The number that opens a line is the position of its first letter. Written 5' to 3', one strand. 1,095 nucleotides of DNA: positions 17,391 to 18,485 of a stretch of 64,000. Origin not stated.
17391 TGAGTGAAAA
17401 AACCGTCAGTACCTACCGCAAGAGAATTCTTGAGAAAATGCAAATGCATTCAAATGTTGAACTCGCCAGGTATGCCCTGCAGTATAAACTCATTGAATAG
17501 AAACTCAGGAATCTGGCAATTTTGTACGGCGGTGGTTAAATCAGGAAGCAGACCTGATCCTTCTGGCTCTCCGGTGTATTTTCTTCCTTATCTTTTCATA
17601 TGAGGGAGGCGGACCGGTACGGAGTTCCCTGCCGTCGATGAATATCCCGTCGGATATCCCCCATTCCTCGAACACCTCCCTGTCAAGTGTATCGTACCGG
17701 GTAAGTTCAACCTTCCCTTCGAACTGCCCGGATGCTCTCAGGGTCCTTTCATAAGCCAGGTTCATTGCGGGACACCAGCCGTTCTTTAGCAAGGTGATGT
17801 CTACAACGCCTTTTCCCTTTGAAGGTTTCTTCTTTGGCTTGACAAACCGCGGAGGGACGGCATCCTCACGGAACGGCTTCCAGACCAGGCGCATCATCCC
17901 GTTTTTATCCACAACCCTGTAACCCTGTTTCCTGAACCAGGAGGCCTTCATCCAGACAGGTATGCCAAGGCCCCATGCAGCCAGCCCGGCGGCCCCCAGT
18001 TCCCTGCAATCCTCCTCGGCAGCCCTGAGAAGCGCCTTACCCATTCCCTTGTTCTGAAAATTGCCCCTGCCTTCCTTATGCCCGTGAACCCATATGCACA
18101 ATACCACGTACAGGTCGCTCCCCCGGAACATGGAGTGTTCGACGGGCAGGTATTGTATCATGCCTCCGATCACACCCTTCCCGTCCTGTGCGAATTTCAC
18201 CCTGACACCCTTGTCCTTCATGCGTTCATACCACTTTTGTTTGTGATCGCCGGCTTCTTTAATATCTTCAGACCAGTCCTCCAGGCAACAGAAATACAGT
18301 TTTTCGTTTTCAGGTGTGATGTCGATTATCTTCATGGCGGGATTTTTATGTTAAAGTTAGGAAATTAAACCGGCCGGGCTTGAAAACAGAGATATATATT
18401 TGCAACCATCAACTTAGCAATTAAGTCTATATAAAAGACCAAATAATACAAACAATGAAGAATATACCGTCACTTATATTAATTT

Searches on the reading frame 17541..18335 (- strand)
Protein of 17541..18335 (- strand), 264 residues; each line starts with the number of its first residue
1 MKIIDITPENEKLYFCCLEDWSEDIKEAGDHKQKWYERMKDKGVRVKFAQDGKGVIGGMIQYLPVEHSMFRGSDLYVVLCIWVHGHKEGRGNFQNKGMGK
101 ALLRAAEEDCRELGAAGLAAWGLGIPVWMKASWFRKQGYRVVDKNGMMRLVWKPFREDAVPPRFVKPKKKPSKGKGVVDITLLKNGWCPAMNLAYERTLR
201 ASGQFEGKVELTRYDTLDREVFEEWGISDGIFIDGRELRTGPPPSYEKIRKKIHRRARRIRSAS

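Call 7: search_protein_families(library=pfam, proteins=[window:17541-18335:-])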
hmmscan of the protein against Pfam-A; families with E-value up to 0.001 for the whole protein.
window:17541-18335:- (264 aa): 2 families
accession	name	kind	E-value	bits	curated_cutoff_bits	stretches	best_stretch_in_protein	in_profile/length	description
PF00583.31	Acetyltransf_1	-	9.9e-05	23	20.7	1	20-116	11-94/116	Acetyltransferase (GNAT) family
PF13508.13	Acetyltransf_7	-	0.00067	20.4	27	0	49-140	8-83/84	Acetyltransferase (GNAT) domain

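Call 56: search_protein_families(library=ncbifam, proteins=[window:17541-18335:-])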
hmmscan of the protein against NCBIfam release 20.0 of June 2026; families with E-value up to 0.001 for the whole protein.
window:17541-18335:- (264 aa): 1 family
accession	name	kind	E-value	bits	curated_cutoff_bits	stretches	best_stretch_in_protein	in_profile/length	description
NF005840.0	PRK07757.1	equivalog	0.00054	19.9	154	1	92-153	77-132/153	N-acetyltransferase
